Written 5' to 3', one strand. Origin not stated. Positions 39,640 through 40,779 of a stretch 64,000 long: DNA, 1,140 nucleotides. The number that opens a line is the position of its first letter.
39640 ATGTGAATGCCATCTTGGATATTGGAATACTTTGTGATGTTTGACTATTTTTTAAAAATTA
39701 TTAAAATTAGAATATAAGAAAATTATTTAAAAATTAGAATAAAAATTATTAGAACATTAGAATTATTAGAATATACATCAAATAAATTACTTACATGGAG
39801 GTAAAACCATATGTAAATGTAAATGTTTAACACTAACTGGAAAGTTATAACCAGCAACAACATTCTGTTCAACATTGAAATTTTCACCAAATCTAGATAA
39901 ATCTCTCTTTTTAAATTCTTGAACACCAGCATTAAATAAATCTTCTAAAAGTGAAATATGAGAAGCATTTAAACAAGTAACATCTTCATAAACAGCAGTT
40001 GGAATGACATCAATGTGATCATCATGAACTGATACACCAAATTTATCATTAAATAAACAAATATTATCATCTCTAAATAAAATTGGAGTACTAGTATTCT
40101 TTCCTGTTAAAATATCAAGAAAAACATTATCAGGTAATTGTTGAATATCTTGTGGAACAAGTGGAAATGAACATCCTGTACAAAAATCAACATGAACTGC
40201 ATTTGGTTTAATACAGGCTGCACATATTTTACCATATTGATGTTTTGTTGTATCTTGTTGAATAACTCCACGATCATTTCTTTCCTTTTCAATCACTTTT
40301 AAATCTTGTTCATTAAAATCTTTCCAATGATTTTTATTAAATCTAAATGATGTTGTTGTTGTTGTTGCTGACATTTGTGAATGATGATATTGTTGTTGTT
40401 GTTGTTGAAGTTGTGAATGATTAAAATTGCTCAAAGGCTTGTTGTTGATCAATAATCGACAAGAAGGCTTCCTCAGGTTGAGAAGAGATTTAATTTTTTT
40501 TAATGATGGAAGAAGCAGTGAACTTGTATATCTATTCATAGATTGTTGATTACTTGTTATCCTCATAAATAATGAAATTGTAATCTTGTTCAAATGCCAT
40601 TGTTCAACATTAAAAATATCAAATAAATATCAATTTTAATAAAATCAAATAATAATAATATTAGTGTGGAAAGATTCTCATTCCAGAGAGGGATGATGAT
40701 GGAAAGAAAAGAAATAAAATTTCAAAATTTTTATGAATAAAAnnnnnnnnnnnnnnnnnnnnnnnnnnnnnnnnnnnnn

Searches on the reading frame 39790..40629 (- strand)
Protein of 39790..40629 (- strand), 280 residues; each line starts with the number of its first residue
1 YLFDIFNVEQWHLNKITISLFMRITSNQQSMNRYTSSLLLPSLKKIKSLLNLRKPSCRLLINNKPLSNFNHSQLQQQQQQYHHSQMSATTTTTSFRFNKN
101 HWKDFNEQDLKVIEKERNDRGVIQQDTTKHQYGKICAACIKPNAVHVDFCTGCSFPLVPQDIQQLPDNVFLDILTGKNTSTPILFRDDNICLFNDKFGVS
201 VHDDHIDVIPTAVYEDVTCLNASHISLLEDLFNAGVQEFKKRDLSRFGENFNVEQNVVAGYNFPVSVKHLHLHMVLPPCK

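Call 46: search_protein_families(library=pfam, proteins=[window:39790-40629:-], max_evalue=0.001)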
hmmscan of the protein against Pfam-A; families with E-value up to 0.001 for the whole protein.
window:39790-40629:- (280 aa): 1 family
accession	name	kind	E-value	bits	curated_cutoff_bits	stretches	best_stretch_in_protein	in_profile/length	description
PF11969.13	DcpS_C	-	9.4e-13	49.1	24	1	171-276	4-101/114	Scavenger mRNA decapping enzyme C-term binding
